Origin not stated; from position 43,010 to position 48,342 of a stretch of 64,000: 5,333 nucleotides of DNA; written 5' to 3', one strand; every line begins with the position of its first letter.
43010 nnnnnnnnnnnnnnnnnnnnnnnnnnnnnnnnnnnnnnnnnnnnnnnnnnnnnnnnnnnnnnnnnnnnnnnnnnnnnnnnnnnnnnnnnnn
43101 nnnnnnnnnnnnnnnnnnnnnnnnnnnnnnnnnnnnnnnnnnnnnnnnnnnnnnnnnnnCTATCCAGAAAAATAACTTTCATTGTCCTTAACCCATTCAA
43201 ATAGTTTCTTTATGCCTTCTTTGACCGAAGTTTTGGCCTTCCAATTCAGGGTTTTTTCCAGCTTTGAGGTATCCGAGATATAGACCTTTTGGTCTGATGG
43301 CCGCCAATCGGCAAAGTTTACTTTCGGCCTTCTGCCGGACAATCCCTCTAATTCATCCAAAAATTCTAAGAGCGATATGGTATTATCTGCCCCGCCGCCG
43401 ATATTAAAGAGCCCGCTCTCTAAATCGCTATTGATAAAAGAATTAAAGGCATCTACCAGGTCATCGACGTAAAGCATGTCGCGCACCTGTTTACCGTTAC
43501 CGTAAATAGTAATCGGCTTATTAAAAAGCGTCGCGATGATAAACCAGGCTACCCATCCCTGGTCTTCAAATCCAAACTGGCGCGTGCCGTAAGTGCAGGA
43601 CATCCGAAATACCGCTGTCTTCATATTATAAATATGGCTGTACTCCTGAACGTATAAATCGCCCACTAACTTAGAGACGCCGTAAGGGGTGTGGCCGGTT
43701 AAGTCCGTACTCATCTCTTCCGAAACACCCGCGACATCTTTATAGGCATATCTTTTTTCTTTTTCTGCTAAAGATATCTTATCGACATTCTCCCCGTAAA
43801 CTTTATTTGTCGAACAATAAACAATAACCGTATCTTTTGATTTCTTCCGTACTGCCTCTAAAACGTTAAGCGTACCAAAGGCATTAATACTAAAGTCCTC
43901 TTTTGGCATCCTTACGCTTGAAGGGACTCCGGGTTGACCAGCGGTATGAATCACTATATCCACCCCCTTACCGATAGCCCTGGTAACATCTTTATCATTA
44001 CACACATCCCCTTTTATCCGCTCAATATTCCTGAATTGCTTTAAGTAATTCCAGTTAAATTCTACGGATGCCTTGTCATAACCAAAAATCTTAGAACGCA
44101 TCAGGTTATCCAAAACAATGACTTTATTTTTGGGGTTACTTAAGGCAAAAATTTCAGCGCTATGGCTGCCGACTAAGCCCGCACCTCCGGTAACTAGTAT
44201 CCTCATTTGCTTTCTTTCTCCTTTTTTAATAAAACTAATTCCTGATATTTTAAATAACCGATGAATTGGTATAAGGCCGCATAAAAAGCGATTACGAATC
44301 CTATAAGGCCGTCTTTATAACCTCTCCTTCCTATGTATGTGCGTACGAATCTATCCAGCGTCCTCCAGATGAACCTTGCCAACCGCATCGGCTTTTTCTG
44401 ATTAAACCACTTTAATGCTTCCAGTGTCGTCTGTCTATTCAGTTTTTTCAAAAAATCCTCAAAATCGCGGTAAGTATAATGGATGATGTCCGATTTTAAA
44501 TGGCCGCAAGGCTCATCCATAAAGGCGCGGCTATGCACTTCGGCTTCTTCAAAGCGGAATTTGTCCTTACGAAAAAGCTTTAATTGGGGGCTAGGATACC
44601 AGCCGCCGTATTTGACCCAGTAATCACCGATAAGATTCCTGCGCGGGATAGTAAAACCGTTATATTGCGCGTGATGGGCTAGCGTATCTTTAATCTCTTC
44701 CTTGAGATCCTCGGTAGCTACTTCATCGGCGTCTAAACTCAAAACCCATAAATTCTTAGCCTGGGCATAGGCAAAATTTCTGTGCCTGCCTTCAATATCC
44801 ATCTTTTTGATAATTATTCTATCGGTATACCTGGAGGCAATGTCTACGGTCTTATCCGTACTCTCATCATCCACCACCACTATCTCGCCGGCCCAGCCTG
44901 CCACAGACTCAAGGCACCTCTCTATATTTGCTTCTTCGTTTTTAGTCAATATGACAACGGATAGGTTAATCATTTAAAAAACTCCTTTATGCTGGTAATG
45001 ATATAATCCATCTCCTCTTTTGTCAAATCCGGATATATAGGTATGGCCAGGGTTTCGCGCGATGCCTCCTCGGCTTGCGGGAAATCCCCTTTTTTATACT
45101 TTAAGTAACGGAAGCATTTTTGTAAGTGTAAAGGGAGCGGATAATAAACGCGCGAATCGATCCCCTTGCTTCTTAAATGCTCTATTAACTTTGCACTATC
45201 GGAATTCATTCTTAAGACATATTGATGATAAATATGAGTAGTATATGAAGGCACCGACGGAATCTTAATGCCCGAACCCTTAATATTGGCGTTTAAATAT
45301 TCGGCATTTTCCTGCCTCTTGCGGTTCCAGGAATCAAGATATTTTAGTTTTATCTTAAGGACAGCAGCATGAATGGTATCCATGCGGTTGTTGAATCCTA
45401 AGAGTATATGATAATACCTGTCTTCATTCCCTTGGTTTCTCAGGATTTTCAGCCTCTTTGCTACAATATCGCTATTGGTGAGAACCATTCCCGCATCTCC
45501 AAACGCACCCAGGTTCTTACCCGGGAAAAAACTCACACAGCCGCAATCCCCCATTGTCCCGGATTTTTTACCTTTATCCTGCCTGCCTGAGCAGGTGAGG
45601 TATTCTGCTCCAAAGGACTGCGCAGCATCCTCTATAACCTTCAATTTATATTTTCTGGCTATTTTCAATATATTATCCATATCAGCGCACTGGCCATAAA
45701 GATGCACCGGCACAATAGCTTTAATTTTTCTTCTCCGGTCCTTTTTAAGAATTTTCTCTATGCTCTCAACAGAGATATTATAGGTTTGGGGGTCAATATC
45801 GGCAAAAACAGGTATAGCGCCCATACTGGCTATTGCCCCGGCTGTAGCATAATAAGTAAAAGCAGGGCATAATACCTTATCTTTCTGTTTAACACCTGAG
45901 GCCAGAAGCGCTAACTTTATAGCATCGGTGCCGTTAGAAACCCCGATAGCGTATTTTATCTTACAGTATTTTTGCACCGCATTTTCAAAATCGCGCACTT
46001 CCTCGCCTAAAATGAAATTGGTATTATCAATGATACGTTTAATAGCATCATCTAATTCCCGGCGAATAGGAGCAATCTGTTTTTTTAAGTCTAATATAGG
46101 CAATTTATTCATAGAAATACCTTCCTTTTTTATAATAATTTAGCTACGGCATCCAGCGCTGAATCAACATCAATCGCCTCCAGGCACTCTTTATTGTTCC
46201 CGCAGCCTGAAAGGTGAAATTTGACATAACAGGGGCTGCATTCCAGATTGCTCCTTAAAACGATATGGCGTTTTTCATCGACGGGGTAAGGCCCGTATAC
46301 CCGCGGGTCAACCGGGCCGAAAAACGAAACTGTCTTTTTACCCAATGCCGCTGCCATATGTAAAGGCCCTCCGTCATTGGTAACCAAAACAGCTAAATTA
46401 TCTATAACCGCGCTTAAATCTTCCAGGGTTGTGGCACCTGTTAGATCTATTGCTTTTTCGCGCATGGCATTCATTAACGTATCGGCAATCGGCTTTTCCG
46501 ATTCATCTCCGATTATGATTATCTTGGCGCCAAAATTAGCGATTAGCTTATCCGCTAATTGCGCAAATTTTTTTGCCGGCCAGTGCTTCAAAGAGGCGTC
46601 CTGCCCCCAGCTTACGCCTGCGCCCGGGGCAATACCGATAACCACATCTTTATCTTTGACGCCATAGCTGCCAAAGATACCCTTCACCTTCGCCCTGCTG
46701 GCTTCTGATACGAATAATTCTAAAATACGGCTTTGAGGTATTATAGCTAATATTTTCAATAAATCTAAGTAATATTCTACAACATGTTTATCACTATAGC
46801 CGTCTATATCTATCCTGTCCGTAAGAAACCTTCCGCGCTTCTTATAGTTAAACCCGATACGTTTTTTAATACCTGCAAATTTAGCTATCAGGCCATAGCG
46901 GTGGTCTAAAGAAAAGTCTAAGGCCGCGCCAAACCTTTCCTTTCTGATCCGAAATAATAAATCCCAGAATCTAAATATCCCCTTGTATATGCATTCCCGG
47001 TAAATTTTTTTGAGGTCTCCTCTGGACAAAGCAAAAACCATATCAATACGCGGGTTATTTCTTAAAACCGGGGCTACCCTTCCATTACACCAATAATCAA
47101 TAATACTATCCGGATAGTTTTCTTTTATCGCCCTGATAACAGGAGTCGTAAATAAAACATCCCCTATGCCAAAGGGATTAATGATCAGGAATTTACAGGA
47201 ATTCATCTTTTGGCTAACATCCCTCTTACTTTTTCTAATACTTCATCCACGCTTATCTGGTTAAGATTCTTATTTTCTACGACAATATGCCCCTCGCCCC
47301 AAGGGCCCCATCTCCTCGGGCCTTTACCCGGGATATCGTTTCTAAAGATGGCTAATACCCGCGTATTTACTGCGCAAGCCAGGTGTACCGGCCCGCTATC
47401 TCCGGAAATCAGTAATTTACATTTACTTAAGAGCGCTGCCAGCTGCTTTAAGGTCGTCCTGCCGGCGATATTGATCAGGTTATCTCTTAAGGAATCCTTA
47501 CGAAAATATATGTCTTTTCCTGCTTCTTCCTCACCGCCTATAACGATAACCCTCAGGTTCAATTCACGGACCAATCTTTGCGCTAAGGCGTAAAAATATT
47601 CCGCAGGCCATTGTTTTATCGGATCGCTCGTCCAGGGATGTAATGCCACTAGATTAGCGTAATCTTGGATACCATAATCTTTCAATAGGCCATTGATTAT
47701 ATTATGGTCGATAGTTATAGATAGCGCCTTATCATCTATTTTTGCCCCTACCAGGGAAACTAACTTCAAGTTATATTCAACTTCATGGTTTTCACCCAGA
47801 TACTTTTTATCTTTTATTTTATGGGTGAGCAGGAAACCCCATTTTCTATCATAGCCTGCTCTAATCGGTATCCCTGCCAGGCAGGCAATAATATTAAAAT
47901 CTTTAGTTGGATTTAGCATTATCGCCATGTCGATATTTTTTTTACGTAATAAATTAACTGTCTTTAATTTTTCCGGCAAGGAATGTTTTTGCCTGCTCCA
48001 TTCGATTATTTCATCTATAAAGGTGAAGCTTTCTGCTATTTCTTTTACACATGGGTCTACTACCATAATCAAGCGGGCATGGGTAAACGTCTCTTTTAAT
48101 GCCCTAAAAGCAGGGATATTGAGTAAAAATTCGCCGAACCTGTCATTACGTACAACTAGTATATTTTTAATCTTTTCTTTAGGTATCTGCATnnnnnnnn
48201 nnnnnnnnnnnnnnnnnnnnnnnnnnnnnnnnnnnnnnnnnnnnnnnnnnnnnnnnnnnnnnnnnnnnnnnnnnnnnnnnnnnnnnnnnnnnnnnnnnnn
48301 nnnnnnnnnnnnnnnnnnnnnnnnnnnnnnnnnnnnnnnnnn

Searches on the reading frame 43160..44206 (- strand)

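Call 24: search_protein_families(library=pfam, proteins=[window:43160-44206:-], max_evalue=0.00001)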
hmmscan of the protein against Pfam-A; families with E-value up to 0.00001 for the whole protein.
window:43160-44206:- (348 aa): 6 families
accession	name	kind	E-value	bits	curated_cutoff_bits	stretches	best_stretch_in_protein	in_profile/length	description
PF01370.27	Epimerase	-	5.1e-43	147.6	20.9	1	3-270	1-240/240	NAD dependent epimerase/dehydratase family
PF16363.11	GDP_Man_Dehyd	-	8.2e-43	147.6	27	1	4-334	1-331/332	GDP-mannose 4,6 dehydratase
PF01073.25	3Beta_HSD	-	7.3e-16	58.5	22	1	4-250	1-221/280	3-beta hydroxysteroid dehydrogenase/isomerase family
PF02719.21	Polysacc_synt_2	-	1.6e-12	47.6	20.2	1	3-136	1-131/293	Polysaccharide biosynthesis protein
PF07993.18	NAD_binding_4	-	2.7e-12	46.8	20.1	1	5-252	1-256/258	Male sterility protein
PF04321.23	RmlD_sub_bind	-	4.8e-08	32.9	27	1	1-213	1-159/287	RmlD substrate binding domain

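Call 70: search_protein_families(library=ncbifam, proteins=[window:43160-44206:-], max_evalue=1e-8)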
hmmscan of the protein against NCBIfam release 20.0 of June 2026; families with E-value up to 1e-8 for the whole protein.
window:43160-44206:- (348 aa): 14 families
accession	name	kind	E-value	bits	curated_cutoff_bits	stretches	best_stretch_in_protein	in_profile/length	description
TIGR01181.1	dTDP_gluc_dehyt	equivalog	3e-49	167.8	365.1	1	2-346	1-318/321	dTDP-glucose 4,6-dehydratase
TIGR01179.1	galE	equivalog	4.2e-36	124.4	262.3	1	2-343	1-329/332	UDP-glucose 4-epimerase GalE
NF007490.0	PRK10084.1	subfamily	6.5e-33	114.2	649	1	1-345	1-340/361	dTDP-glucose 4,6-dehydratase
NF007582.0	PRK10217.1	equivalog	5.7e-28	98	698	1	2-346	3-338/355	dTDP-glucose 4,6-dehydratase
TIGR04180.1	EDH_00030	hypoth_equivalog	1.6e-25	89.8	475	1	3-326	1-296/297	NAD-dependent 4,6-dehydratase LegB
NF007956.0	PRK10675.1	subfamily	3.1e-25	89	394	1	1-341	1-331/338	UDP-glucose 4-epimerase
NF011728.1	PRK15181.1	equivalog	2e-24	86.2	760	1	2-344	17-342/348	Vi polysaccharide biosynthesis UDP-N-acetylglucosaminuronic acid C-4 epimerase TviC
TIGR02197.1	heptose_epim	equivalog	1.2e-21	77.3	274.6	1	3-341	1-315/316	ADP-glyceromanno-heptose 6-epimerase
TIGR02622.1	CDP_4_6_dhtase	equivalog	1.4e-18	67.2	278.45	1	46-341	39-332/352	CDP-glucose 4,6-dehydratase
NF047922.1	GDPFucSynFcl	equivalog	4.3e-14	52.7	500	1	174-344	133-306/308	GDP-L-fucose synthase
NF041015.1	UDPsulfquin_syn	equivalog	4.3e-14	52.3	575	1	1-337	1-361/384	UDP-sulfoquinovose synthase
NF043036.1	ErythonDh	equivalog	9e-11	41.5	325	1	1-200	1-174/321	D-erythronate dehydrogenase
TIGR03466.1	HpnA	hypoth_equivalog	2.1e-10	40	367.65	0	1-153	1-132/327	hopanoid-associated sugar epimerase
NF008360.0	PRK11150.1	equivalog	2e-09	37.1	452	0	174-340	139-307/310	ADP-glyceromanno-heptose 6-epimerase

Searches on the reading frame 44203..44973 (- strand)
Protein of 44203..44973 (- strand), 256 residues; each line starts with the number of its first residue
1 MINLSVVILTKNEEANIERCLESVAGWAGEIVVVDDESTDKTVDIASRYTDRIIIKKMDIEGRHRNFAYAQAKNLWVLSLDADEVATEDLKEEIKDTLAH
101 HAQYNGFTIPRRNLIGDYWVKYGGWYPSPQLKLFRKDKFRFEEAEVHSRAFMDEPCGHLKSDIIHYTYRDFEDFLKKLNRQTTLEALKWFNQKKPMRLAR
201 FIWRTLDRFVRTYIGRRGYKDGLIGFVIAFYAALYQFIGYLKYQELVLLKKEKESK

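Call 24: search_protein_families(library=pfam, proteins=[window:44203-44973:-], max_evalue=0.00001)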
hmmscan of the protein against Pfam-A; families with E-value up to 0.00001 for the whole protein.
window:44203-44973:- (256 aa): 2 families
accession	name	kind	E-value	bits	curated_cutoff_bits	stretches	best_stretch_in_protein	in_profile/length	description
PF00535.33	Glycos_transf_2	-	3.6e-20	73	23.3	1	5-137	1-145/168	Glycosyl transferase family 2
PF13704.12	Glyco_tranf_2_4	-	2e-06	28.6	27.5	1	11-87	1-85/98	Glycosyl transferase family 2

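Call 70: search_protein_families(library=ncbifam, proteins=[window:44203-44973:-], max_evalue=1e-8)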
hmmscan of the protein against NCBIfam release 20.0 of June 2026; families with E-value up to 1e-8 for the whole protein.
window:44203-44973:- (256 aa): 2 families
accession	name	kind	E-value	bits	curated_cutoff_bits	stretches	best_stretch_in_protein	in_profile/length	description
TIGR04283.1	glyco_like_mftF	equivalog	1.6e-13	50.7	182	1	4-108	1-108/221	TIGR04283 family arsenosugar biosynthesis glycosyltransferase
TIGR04195.1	S_glycosyl_SunS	equivalog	5.8e-10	38.6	350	1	6-96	61-153/421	SunS family peptide S-glycosyltransferase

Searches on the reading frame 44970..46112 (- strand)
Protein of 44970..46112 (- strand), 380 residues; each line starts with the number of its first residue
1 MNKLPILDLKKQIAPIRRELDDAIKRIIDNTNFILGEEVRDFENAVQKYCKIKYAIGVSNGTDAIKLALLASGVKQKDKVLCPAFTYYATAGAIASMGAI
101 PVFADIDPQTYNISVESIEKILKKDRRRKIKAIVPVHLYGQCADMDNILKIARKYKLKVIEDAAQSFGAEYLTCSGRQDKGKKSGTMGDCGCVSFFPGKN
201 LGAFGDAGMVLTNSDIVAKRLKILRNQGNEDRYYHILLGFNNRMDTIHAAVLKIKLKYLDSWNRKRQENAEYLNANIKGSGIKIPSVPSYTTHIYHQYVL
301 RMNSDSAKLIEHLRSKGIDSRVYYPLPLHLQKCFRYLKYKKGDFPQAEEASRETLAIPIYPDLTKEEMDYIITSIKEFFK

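Call 24: search_protein_families(library=pfam, proteins=[window:44970-46112:-], max_evalue=0.00001)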
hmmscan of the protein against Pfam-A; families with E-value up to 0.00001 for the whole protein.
window:44970-46112:- (380 aa): 3 families
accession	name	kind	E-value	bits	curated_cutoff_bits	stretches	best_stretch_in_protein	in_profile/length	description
PF01041.23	DegT_DnrJ_EryC1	-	1.1e-111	374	19.8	1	17-375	4-359/360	DegT/DnrJ/EryC1/StrS aminotransferase family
PF01212.27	Beta_elim_lyase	-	1.3e-09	38.3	27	1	38-294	33-282/288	Beta-eliminating lyase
PF00155.27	Aminotran_1_2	-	2.2e-06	27.6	19.7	1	39-224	44-244/361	Aminotransferase class I and II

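Call 60: search_solved_structures(query=window:44970-46112:-, max_evalue=1e-40)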
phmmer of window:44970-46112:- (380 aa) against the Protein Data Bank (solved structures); distinct sequences matched with E-value up to 1e-40: 20.
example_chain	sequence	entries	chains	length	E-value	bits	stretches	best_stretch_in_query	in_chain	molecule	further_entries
7b0d_A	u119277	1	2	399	2.6e-99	336.2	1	3-378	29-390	Glutamine--scyllo-inositol transaminase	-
3frk_A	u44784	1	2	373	4.1e-87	296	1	16-376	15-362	QdtB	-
7n63_A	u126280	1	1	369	1.4e-82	281.2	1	5-379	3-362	Putative aminotransferase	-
3nyu_A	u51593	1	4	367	3.4e-77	263.4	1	5-371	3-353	Aminotransferase WbpE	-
3nu7_A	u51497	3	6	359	3.7e-77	263.3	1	5-368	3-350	Aminotransferase WbpE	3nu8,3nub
3nys_A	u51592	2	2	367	2.3e-76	260.7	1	5-371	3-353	Aminotransferase WbpE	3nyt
2oga_A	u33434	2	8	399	1.1e-75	258.4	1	3-378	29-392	Transaminase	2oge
5u1z_A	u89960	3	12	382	2.8e-74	253.8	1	14-368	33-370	Putative aminotransferase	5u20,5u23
5u21_A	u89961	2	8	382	1.7e-73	251.2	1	14-368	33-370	Putative aminotransferase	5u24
8e77_A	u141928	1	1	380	2.8e-71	243.9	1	5-369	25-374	DegT/DnrJ/EryC1/StrS aminotransferase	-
8e75_A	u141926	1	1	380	2.8e-71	243.9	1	5-369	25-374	DegT/DnrJ/EryC1/StrS aminotransferase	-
4qgr_A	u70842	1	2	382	9.9e-67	229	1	5-378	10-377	DegT/DnrJ/EryC1/StrS aminotransferase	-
3uwc_A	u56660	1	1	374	3.4e-62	214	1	4-379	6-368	Nucleotide-sugar aminotransferase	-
3bn1_A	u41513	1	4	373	7.2e-60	206.4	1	34-376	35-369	Perosamine synthetase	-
3dr7_A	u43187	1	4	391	8.4e-60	206.2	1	34-376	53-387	Putative perosamine synthetase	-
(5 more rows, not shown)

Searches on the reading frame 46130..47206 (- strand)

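Call 25: search_protein_families(library=pfam, proteins=[window:46130-47206:-], max_evalue=0.00001)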
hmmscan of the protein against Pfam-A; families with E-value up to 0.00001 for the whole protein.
window:46130-47206:- (358 aa): 1 family
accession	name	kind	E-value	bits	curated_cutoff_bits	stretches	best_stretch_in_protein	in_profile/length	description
PF01075.23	Glyco_transf_9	-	1.7e-33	116.4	22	1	86-329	7-239/247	Glycosyltransferase family 9 (heptosyltransferase)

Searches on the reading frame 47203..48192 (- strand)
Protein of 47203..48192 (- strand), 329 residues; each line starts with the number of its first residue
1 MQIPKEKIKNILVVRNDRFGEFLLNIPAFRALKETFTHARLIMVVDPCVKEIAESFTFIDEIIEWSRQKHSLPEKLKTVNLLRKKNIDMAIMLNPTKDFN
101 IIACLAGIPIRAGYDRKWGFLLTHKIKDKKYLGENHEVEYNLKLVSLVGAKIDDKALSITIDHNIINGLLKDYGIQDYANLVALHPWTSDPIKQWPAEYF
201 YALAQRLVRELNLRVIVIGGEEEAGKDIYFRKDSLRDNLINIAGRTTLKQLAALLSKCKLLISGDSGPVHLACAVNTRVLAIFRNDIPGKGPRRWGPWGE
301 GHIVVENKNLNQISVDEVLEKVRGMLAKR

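Call 25: search_protein_families(library=pfam, proteins=[window:47203-48192:-], max_evalue=0.00001)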
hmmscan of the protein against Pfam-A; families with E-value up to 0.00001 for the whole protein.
window:47203-48192:- (329 aa): 1 family
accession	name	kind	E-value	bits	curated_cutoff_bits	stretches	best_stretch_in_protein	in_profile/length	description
PF01075.23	Glyco_transf_9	-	3.3e-30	105.7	22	1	81-314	7-236/247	Glycosyltransferase family 9 (heptosyltransferase)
